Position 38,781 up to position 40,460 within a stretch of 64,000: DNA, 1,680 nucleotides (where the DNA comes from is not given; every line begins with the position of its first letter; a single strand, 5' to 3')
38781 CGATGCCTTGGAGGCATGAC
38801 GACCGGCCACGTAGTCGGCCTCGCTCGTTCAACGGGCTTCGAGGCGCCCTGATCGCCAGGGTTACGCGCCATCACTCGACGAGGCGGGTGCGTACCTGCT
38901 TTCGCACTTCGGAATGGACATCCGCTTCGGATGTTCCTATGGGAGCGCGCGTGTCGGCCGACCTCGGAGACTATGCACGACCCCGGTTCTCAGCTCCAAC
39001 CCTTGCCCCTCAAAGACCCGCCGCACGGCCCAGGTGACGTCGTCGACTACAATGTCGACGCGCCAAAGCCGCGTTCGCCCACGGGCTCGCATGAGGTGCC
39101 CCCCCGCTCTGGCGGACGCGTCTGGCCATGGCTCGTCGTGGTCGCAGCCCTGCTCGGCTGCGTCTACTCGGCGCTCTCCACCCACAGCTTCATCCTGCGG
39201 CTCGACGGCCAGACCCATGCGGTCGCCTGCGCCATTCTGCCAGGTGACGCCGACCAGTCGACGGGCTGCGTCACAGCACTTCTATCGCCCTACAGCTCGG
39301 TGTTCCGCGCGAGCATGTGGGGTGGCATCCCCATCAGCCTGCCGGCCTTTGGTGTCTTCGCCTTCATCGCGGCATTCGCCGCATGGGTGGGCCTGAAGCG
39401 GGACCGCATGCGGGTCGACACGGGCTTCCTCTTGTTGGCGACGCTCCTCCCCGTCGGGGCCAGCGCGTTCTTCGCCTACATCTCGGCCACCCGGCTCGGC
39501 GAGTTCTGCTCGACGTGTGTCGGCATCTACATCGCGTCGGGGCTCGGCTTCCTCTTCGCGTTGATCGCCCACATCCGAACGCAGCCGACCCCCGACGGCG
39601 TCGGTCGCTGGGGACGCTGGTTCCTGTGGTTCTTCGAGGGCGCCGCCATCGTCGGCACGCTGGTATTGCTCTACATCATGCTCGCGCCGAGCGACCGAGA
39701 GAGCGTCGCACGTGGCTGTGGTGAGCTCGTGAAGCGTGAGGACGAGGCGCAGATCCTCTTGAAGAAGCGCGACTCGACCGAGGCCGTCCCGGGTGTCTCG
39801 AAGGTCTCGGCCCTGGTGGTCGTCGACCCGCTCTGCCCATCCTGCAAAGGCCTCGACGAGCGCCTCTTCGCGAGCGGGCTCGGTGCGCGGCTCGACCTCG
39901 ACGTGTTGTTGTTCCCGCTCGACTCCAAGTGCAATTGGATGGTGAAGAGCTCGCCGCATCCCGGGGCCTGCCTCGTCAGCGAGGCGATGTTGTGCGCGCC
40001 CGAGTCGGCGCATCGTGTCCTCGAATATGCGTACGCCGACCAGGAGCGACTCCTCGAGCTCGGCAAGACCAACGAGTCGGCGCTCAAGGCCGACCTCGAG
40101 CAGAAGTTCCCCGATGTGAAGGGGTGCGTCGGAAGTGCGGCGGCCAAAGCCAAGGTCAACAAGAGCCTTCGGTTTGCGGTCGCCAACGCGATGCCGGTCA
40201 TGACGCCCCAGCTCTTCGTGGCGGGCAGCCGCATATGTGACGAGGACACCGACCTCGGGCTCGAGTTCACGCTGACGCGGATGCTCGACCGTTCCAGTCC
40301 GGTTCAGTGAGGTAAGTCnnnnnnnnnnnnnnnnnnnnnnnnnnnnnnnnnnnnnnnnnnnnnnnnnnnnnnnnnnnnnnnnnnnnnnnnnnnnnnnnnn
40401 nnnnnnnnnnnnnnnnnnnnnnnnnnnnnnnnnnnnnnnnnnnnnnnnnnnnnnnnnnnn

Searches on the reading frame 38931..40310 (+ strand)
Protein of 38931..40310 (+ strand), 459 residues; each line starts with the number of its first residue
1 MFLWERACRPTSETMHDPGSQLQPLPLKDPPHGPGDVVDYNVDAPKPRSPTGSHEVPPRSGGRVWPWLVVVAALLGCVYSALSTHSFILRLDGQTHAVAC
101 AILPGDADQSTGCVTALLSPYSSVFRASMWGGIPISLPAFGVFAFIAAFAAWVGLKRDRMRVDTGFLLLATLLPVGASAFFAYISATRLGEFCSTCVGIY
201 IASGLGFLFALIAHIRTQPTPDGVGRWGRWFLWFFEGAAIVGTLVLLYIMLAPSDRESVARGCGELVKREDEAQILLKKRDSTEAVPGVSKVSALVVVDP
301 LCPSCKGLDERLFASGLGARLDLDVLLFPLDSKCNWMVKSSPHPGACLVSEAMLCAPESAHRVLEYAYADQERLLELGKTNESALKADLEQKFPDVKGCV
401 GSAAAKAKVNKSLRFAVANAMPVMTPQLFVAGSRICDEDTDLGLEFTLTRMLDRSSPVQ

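Call 14: search_protein_families(library=pfam, proteins=[window:38931-40310:+], max_evalue=0.001)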
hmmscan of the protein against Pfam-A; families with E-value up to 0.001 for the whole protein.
window:38931-40310:+ (459 aa): 1 family
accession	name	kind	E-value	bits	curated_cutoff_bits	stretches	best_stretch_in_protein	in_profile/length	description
PF07884.19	VKOR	-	7.9e-16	58.9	27.5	1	67-210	1-133/134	Vitamin K epoxide reductase family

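Call 15: find_encoding_contigs(protein=window:38973-40310:+, flank=10000, max_places=10)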
Protein window:38973-40310:+ (445 aa): no gene with exactly this product is on record in the collection.

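Call 16: find_encoding_contigs(protein=window:38931-40310:+, flank=10000, max_places=10)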
Protein window:38931-40310:+ (459 aa): no gene with exactly this product is on record in the collection.

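Call 18: find_homologous_proteins(query=window:38973-40310:+, max_evalue=1e-20)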
Query window:38973-40310:+ (445 aa): 1399 proteins with E <= 1e-20 among 8000 candidates; the best 120 are listed.
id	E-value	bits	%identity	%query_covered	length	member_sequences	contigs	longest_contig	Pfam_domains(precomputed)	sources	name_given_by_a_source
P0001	1.7e-284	962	95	100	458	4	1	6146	PF07884.20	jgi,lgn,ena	-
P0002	2.1e-213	727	74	99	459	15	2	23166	PF07884.20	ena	-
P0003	7.0e-210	716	73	100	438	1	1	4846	PF07884.20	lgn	-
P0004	1.2e-207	708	71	99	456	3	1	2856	PF07884.20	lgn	-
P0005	5.6e-188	643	71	91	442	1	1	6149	PF07884.20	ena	-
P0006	1.3e-186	639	66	98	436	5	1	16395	PF07884.20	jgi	jgi:uncharacterized membrane protein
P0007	7.8e-186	636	68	93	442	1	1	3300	PF07884.20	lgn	-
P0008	3.6e-185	634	66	99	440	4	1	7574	PF07884.20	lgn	-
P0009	4.0e-183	627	64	99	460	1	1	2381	PF07884.20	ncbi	-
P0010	3.6e-181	621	69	93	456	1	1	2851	PF07884.20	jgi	jgi:uncharacterized membrane protein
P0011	4.5e-180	617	68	90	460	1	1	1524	PF07884.20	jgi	jgi:uncharacterized membrane protein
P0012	4.5e-178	611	68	88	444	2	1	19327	PF07884.20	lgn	-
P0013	1.8e-177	609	62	99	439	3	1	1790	PF07884.20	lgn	-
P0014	1.9e-176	605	68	89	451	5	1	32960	PF07884.20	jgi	-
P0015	9.2e-176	603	64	93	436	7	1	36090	PF07884.20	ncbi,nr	ncbi:MAG: hypothetical protein JNJ59_03145 [Deltaproteobacteria bacterium]|nr:hypothetical protein [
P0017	1.4e-142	494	54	92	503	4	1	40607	PF07884.20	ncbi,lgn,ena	-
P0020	1.8e-133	464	56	89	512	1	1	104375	PF07884.20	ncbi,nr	ncbi:MAG: hypothetical protein IT385_00455 [Deltaproteobacteria bacterium]|nr:hypothetical protein [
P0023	2.1e-132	460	52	93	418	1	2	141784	PF07884.20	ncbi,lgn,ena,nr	ncbi:MAG: hypothetical protein CVU56_06325 [Deltaproteobacteria bacterium HGW-Deltaproteobacteria-14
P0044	5.4e-122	426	52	85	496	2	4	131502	PF07884.20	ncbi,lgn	-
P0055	9.9e-120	419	49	96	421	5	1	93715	PF07884.20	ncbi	ncbi:MAG: vitamin K epoxide reductase family protein [Deltaproteobacteria bacterium]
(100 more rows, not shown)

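Call 19: find_encoding_contigs(protein=P0001, flank=5000, max_places=4)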
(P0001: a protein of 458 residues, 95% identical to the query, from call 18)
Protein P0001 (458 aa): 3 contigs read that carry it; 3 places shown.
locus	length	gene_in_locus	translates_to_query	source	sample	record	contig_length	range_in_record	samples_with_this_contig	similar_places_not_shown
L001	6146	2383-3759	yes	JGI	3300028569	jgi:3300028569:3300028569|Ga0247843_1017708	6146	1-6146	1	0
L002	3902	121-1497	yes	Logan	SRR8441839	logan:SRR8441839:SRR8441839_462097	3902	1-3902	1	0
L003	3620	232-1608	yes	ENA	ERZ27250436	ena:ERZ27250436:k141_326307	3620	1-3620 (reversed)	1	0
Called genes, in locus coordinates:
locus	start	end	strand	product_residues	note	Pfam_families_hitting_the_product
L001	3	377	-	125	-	?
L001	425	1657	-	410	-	PF13360:PQQ_2 (faint), PF01011:PQQ (weak)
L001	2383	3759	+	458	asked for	PF07884:VKOR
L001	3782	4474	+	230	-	-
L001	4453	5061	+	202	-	-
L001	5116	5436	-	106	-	PF00543:P-II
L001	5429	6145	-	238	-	?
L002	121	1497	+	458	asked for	PF07884:VKOR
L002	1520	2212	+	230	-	-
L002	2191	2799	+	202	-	-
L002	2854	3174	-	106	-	PF00543:P-II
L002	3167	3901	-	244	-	?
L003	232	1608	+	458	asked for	PF07884:VKOR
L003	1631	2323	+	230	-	-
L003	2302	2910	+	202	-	-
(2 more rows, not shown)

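Call 20: find_encoding_contigs(protein=P0002, flank=5000, max_places=4)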
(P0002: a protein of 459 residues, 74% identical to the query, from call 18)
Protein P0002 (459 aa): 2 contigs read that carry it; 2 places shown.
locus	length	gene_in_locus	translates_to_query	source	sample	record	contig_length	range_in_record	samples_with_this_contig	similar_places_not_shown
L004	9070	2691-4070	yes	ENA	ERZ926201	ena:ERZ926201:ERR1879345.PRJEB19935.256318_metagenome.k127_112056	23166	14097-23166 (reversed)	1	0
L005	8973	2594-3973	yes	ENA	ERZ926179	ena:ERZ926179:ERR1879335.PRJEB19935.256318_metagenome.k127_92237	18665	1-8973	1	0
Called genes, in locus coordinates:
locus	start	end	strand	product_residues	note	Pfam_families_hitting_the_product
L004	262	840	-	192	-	PF06175:MiaE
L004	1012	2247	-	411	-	PF13360:PQQ_2 (faint)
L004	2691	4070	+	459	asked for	PF07884:VKOR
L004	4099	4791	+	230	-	-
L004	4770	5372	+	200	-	-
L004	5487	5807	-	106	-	PF00543:P-II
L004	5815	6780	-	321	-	PF05982:Sbt_1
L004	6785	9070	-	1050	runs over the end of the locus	PF25596:CPSase_L_D1, PF02786:CPSase_L_D2, PF02787:CPSase_L_D3, PF25596:CPSase_L_D1, PF02222:ATP-grasp, PF02655:ATP-grasp_3 (weak), PF02786:CPSase_L_D2, PF07478:Dala_Dala_lig_C (weak), +1 more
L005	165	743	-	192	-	PF06175:MiaE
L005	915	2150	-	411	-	PF13360:PQQ_2 (faint)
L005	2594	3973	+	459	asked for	PF07884:VKOR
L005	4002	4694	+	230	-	-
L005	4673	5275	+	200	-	-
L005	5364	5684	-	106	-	PF00543:P-II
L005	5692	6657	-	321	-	PF05982:Sbt_1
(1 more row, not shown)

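Call 23: find_encoding_contigs(protein=P0015, flank=5000, max_places=2)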
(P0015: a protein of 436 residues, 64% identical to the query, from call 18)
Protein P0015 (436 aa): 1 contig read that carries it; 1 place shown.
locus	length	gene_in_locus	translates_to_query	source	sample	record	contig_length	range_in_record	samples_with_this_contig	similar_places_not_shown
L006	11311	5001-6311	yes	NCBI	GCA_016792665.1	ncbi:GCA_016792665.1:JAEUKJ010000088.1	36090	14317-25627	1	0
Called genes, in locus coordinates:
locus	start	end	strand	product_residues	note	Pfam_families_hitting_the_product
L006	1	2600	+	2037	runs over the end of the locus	PF13195:DUF4011, PF13086:AAA_11 (weak), PF13245:AAA_19 (faint), PF11784:DUF3320 (faint), PF13086:AAA_11 (weak), PF13087:AAA_12, PF18741:MTES_1575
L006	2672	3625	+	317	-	-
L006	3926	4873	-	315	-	PF02678:Pirin, PF05726:Pirin_C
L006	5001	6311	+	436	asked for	PF07884:VKOR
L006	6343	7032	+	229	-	-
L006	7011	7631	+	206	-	-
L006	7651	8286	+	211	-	PF13640:2OG-FeII_Oxy_3, PF13661:2OG-FeII_Oxy_4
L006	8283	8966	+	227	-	-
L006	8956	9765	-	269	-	-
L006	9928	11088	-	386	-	PF12740:PETase, PF07224:Chlorophyllase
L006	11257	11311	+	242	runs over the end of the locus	PF02592:Vut_1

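Call 24: find_encoding_contigs(protein=P0014, flank=5000, max_places=2)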
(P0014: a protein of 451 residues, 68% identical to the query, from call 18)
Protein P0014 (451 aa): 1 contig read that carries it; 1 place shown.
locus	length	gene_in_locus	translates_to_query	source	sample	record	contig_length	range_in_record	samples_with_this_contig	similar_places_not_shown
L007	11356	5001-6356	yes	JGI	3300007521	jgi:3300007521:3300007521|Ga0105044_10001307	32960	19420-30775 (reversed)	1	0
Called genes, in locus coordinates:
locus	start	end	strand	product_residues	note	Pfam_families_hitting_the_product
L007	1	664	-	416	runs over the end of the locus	-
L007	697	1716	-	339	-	PF13439:Glyco_transf_4 (weak), PF20706:GT4-conflict, PF00534:Glycos_transf_1, PF13692:Glyco_trans_1_4, PF13524:Glyco_trans_1_2 (weak)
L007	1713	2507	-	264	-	PF02585:PIG-L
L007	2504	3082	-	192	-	PF06175:MiaE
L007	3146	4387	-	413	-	PF13360:PQQ_2 (weak)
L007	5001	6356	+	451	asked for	PF07884:VKOR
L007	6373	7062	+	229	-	-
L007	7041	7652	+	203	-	-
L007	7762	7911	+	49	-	-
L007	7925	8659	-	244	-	PF09954:DUF2188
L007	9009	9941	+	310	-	PF14801:TrmI-like_N (weak), PF08704:GCD14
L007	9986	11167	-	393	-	PF01145:Band_7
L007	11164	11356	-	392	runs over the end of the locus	PF01145:Band_7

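Call 25: find_encoding_contigs(protein=P0017, flank=5000, max_places=2)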
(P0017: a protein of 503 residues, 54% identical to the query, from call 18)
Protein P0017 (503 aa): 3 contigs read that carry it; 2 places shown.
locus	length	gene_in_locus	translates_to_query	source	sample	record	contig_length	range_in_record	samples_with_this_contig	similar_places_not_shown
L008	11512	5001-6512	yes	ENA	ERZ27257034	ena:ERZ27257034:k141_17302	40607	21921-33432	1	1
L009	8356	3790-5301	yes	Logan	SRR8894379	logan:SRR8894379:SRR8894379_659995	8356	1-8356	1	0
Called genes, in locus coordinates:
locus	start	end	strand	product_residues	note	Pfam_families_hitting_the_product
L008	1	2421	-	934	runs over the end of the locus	PF18921:Cyanophycin_syn, PF02222:ATP-grasp (weak), PF02786:CPSase_L_D2, PF02955:GSH-S_ATP (faint), PF08443:RimK (weak), PF13549:ATP-grasp_5, PF08245:Mur_ligase_M, PF02875:Mur_ligase_C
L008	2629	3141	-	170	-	-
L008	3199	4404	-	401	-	PF13360:PQQ_2 (faint)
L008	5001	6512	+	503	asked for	PF07884:VKOR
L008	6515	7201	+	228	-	-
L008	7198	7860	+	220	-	PF00578:AhpC-TSA (faint)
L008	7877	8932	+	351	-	PF01142:TruD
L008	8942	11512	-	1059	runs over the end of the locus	PF25596:CPSase_L_D1, PF02786:CPSase_L_D2, PF02222:ATP-grasp (faint), PF07478:Dala_Dala_lig_C (faint), PF15632:ATPgrasp_Ter (faint), PF02787:CPSase_L_D3, PF25596:CPSase_L_D1, PF02786:CPSase_L_D2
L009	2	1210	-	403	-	?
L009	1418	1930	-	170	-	-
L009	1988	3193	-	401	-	PF13360:PQQ_2 (faint)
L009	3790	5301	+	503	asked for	PF07884:VKOR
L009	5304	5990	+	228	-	-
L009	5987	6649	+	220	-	PF00578:AhpC-TSA (faint)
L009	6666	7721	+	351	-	PF01142:TruD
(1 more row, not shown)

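Call 52: find_encoding_contigs(protein=P0020, flank=6000, max_places=1)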
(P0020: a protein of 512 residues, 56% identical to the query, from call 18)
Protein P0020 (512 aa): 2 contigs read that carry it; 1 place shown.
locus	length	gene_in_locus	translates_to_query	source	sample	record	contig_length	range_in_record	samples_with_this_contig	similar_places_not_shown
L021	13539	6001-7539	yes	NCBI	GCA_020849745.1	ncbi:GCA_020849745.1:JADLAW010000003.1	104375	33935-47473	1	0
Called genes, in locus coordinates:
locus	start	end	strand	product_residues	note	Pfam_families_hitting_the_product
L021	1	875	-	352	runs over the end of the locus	PF03692:CxxCxxCC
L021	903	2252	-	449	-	PF07992:Pyr_redox_2 (faint)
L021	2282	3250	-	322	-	PF20706:GT4-conflict, PF00534:Glycos_transf_1, PF13692:Glyco_trans_1_4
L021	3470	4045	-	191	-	PF06175:MiaE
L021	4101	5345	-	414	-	PF13360:PQQ_2 (weak)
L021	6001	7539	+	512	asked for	PF07884:VKOR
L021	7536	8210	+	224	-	-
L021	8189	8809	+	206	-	-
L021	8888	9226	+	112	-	PF03551:PadR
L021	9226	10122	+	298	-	-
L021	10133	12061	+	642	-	PF00089:Trypsin, PF13365:Trypsin_2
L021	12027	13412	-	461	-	-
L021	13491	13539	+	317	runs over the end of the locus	PF01209:Ubie_methyltran, PF13489:Methyltransf_23, PF13847:Methyltransf_31, PF08241:Methyltransf_11, PF08242:Methyltransf_12, PF13649:Methyltransf_25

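Call 53: find_encoding_contigs(protein=P0023, flank=6000, max_places=1)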
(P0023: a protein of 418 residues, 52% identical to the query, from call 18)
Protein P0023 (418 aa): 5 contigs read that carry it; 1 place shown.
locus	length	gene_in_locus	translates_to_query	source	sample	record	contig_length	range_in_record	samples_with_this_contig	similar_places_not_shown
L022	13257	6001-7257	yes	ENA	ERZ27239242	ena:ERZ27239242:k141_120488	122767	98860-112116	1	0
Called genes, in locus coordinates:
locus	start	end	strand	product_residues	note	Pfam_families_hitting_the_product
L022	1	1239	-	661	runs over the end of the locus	PF22842:Pel9A-like_beta_helix, PF13229:Beta_helix, PF05048:NosD, PF13229:Beta_helix (weak), PF17957:Big_7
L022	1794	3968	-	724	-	PF00141:peroxidase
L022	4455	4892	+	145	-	-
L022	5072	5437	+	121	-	-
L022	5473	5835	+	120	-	-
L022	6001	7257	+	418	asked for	PF07884:VKOR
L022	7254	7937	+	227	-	-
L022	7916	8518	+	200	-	-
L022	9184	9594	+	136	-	PF02657:SufE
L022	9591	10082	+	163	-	PF01475:FUR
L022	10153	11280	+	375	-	PF03031:NIF (weak)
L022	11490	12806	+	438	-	PF23414:Beta-prop_EML_2 (faint), PF24814:WD40_Prp19 (faint), PF24817:WD40_WDHD1_1st (faint), PF25175:Beta-prop_WDR5 (faint), PF23381:Beta-prop_IFT122_1st, PF24807:WD40_CDC20-Fz (weak), PF25173:Beta-prop_WDR3_1st (weak), PF25174:Beta-prop_THOC3, +1 more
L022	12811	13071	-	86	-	-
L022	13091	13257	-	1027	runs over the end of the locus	PF02811:PHP, PF07733:DNA_pol3_alpha, PF17657:DNA_pol3_finger, PF14579:HHH_6, PF01336:tRNA_anti-codon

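Call 71: find_encoding_contigs(protein=P0044, flank=5000, max_places=2)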
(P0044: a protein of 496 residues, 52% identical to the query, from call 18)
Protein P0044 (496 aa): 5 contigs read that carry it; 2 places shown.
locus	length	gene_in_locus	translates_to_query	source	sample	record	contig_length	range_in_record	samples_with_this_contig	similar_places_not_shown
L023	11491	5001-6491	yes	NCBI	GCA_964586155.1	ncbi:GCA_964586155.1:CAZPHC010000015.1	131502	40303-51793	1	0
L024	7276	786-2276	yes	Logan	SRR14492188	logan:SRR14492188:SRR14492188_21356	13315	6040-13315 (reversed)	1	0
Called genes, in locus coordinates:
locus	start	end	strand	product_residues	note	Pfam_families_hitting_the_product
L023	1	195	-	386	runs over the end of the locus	PF00248:Aldo_ket_red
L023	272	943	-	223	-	PF00834:Ribul_P_3_epim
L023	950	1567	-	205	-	PF00932:LTD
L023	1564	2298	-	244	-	PF01135:PCMT (weak), PF13489:Methyltransf_23, PF13847:Methyltransf_31, PF08241:Methyltransf_11 (weak), PF08242:Methyltransf_12, PF13649:Methyltransf_25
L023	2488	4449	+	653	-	-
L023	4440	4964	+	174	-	PF21818:DUF6884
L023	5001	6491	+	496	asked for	PF07884:VKOR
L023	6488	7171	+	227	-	-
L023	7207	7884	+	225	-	PF00578:AhpC-TSA (faint), PF08534:Redoxin (weak)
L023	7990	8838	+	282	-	PF17131:TP_0789-like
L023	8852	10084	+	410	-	PF12704:MacB_PCD, PF02687:FtsX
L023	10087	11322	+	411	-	PF12704:MacB_PCD, PF02687:FtsX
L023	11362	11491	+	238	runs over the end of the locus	PF00005:ABC_tran, PF02463:SMC_N (faint), PF13304:AAA_21 (weak)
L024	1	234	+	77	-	?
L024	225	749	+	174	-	PF21818:DUF6884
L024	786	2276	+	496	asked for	PF07884:VKOR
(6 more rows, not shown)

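Call 72: find_encoding_contigs(protein=P0055, flank=5000, max_places=2)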
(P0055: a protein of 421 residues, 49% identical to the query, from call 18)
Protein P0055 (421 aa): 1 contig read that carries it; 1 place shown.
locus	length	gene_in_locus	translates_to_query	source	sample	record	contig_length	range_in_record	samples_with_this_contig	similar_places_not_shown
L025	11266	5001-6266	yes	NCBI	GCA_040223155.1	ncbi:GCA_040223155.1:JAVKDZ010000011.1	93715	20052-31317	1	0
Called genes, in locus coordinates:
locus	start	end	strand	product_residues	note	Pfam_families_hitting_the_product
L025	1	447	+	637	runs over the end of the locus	PF00069:Pkinase, PF07714:PK_Tyr_Ser-Thr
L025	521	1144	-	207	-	PF00440:TetR_N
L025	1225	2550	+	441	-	PF01082:Cu2_monooxygen (weak), PF03712:Cu2_monoox_C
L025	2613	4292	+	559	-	PF01471:PG_binding_1, PF09374:PG_binding_3 (faint), PF01471:PG_binding_1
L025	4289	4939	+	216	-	PF13646:HEAT_2 (weak), PF02985:HEAT (faint), PF03130:HEAT_PBS (faint), PF13646:HEAT_2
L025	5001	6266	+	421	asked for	PF07884:VKOR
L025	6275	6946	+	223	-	-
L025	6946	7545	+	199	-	-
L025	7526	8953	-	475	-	-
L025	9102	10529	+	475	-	PF13426:PAS_9 (faint), PF08448:PAS_4 (weak), PF00512:HisKA (weak), PF02518:HATPase_c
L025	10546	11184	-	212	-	PF04367:DUF502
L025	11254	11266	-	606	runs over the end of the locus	PF07940:Hepar_II_III_C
